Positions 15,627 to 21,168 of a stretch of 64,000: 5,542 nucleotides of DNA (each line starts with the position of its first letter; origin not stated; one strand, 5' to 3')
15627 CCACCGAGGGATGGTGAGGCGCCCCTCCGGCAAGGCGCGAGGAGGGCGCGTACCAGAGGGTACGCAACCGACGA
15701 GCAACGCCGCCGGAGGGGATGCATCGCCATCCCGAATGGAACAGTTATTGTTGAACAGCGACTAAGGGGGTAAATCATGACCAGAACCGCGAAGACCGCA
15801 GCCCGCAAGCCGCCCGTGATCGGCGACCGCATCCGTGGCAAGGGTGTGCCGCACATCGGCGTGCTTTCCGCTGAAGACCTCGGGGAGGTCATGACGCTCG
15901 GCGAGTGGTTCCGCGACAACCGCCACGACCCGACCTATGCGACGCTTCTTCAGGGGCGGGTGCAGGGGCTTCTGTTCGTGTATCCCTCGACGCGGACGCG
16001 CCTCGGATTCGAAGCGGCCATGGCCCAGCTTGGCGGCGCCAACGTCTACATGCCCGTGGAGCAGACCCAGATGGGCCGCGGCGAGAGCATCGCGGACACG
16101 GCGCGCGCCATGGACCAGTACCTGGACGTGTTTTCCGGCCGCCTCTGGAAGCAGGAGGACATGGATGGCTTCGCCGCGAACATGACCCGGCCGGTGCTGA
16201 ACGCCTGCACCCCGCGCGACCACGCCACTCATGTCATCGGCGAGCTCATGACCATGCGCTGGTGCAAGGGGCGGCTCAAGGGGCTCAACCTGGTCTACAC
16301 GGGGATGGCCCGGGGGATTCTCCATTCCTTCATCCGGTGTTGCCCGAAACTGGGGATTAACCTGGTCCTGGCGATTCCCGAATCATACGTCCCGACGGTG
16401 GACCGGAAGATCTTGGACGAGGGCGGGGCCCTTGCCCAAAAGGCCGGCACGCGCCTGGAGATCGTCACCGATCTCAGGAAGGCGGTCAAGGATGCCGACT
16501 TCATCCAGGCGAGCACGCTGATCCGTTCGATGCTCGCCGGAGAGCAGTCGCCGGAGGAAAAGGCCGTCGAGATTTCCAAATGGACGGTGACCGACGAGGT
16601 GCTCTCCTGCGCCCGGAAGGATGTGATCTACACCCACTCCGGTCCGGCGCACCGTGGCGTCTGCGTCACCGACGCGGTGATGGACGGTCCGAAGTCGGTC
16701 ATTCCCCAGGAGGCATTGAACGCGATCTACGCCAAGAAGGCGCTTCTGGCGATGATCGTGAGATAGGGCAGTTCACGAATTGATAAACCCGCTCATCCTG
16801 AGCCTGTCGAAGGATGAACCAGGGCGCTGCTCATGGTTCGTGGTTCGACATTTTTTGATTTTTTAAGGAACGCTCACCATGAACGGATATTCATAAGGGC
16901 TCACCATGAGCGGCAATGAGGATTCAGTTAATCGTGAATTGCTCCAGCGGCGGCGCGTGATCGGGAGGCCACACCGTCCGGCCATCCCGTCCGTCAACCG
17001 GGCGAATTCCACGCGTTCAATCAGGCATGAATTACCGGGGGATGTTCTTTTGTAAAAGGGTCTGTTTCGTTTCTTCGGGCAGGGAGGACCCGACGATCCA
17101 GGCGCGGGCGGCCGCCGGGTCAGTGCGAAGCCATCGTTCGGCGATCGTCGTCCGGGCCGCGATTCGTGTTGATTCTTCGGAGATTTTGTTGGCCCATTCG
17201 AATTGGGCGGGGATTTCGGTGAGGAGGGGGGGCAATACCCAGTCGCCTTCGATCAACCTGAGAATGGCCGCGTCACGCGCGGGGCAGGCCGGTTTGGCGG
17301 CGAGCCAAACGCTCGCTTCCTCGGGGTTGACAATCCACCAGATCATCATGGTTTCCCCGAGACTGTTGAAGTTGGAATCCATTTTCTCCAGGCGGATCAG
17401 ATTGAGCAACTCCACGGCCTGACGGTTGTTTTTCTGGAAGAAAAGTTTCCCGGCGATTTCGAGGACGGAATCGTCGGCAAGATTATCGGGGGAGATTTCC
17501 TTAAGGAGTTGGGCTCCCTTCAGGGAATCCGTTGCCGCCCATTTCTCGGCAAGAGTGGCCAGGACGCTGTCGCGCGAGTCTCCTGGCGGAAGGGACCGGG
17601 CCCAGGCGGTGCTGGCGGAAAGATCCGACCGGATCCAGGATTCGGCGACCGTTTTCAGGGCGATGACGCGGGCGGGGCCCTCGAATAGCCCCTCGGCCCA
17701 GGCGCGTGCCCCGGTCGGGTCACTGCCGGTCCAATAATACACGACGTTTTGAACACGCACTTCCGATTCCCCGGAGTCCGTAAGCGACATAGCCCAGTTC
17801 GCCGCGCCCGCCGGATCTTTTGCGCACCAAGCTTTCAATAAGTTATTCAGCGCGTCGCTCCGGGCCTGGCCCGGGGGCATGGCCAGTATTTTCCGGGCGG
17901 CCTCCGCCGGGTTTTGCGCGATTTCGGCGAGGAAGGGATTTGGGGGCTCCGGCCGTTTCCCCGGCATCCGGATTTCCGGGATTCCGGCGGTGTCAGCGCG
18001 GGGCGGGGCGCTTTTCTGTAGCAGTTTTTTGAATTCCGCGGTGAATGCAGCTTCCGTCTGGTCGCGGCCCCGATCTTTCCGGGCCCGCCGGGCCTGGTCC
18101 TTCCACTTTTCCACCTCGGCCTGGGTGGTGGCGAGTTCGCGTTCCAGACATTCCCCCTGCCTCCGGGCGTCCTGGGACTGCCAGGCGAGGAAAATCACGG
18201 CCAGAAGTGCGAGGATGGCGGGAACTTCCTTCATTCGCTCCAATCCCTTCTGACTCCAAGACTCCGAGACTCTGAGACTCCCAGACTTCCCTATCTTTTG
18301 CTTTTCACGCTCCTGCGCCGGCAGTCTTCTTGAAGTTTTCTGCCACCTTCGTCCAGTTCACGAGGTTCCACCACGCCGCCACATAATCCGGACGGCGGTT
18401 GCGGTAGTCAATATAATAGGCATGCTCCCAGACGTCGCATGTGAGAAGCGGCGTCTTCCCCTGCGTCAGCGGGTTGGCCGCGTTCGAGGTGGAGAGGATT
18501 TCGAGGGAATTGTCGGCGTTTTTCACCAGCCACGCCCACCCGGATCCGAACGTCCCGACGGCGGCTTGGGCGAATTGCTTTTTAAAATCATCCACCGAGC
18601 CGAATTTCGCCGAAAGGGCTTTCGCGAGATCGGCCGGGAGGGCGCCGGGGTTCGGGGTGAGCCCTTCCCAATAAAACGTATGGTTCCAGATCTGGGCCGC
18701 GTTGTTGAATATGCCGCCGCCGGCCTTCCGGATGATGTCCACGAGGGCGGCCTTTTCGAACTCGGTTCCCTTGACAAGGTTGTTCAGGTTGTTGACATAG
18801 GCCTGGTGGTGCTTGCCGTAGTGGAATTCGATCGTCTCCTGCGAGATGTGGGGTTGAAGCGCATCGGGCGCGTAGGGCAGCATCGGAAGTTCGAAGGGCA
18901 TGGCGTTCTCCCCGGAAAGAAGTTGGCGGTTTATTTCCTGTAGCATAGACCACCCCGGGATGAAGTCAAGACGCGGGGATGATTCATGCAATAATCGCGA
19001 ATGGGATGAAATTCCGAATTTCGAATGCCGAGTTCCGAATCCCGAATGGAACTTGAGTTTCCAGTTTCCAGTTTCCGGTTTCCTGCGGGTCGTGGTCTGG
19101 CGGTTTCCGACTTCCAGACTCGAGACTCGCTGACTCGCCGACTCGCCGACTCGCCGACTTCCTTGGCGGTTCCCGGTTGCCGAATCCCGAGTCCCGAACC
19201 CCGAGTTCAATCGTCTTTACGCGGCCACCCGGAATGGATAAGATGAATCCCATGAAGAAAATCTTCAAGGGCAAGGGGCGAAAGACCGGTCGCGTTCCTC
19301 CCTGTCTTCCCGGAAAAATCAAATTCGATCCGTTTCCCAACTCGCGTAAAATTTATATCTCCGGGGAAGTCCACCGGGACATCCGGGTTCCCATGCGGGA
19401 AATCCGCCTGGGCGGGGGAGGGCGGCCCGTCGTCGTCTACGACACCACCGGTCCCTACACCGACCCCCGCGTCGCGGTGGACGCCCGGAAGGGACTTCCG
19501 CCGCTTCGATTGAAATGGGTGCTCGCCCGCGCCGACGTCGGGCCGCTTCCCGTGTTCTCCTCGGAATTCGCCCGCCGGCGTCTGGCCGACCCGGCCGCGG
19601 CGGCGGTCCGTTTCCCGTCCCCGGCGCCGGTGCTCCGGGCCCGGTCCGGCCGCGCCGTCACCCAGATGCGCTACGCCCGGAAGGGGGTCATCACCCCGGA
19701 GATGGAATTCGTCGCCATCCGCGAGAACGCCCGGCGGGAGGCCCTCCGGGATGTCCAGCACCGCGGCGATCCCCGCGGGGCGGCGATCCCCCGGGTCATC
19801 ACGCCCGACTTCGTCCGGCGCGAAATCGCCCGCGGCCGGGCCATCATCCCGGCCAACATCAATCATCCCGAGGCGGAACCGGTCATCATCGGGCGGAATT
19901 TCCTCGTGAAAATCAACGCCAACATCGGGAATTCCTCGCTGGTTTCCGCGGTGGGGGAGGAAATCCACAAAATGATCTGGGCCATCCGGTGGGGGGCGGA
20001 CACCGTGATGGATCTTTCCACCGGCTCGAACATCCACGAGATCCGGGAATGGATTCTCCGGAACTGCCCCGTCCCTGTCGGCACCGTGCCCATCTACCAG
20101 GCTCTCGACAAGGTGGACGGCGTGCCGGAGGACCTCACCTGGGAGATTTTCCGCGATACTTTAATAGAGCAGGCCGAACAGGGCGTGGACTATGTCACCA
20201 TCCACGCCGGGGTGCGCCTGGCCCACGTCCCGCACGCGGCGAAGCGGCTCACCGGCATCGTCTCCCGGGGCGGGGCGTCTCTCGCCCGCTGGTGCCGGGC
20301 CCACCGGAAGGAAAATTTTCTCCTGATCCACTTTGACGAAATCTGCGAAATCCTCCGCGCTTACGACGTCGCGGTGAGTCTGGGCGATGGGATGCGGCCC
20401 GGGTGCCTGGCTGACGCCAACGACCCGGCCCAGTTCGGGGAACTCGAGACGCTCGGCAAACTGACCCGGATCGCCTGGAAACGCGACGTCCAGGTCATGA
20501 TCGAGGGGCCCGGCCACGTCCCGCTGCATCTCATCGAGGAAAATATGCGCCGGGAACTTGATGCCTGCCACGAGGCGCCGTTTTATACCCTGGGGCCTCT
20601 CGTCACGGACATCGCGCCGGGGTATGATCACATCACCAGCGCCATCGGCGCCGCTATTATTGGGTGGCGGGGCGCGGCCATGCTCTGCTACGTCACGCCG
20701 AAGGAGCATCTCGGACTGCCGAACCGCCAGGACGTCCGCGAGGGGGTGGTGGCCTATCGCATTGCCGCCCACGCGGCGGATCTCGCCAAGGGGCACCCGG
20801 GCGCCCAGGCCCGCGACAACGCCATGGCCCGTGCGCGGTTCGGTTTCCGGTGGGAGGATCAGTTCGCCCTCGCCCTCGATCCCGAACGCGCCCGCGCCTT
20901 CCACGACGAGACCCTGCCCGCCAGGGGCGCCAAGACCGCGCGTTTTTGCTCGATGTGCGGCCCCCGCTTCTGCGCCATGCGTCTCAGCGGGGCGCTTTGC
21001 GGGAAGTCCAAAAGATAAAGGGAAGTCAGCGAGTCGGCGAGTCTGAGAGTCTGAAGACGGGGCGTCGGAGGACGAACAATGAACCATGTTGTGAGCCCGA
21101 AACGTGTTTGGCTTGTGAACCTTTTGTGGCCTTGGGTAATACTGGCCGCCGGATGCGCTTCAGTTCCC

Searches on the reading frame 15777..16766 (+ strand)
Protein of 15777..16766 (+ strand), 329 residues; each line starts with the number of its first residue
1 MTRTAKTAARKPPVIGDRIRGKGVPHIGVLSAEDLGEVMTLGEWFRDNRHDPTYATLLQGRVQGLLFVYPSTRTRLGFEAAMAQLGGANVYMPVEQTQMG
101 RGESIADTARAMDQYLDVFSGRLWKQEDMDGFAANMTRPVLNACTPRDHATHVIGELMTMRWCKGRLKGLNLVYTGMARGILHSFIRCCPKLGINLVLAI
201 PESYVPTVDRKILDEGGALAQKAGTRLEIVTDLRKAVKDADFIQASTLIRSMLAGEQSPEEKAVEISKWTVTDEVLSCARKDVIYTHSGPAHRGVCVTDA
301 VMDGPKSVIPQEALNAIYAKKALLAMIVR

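Call 63: search_protein_families(library=pfam, proteins=[window:15777-16766:+], max_evalue=0.0001)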
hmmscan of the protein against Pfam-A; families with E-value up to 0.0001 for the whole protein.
window:15777-16766:+ (329 aa): 2 families
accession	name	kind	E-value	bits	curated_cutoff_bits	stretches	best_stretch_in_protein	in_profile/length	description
PF00185.30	OTCace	-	4.3e-28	98.8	29.4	1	168-326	1-156/157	Aspartate/ornithine carbamoyltransferase, Asp/Orn binding domain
PF02729.26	OTCace_N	-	3.8e-27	95.6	29.9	1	29-161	8-147/148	Aspartate/ornithine carbamoyltransferase, carbamoyl-P binding domain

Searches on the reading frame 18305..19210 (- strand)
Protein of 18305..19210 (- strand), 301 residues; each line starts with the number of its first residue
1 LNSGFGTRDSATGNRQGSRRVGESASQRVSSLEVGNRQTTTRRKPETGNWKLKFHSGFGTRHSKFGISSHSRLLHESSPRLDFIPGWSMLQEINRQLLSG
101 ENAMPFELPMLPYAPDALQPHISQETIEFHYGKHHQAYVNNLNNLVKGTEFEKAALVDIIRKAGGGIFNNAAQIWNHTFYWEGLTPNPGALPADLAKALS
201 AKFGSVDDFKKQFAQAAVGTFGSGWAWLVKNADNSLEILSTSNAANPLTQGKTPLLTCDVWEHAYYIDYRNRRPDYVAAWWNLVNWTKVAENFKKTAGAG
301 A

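Call 96: search_protein_families(library=pfam, proteins=[window:18305-19210:-], max_evalue=0.001)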
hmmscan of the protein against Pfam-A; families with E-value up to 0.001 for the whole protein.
window:18305-19210:- (301 aa): 2 families
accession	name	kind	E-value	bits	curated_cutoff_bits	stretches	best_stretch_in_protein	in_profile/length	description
PF02777.23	Sod_Fe_C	-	9.2e-43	144.9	20.9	1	194-291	4-101/102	Iron/manganese superoxide dismutases, C-terminal domain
PF00081.27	Sod_Fe_N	-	3.5e-31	107.9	27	1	106-184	2-81/82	Iron/manganese superoxide dismutases, alpha-hairpin domain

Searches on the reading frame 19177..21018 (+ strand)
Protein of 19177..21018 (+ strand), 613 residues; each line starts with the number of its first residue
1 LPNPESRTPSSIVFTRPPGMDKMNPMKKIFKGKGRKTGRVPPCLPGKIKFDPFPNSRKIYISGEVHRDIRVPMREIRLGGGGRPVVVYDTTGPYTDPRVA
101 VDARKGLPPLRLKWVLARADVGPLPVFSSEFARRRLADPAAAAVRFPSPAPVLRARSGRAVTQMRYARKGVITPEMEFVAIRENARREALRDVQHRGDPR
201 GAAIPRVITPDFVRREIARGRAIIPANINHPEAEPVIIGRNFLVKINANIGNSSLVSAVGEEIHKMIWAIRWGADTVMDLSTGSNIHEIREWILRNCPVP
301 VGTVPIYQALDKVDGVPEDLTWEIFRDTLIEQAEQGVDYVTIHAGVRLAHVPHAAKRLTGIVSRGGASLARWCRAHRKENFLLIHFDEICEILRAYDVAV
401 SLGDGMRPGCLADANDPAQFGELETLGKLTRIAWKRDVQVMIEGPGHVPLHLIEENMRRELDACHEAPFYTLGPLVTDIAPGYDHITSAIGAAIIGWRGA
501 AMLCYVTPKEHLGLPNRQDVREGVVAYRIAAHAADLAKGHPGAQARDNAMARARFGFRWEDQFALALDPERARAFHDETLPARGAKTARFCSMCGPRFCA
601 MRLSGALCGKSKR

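Call 96: search_protein_families(library=pfam, proteins=[window:19177-21018:+], max_evalue=0.001)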
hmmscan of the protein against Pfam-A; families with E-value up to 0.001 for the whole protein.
window:19177-21018:+ (613 aa): 2 families
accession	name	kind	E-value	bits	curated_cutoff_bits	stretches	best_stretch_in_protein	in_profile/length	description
PF01964.24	ThiC_Rad_SAM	-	8e-185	615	25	1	162-604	1-418/420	Radical SAM ThiC family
PF13667.11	ThiC-associated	-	1e-23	83.3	27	1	52-121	1-80/81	ThiC-associated domain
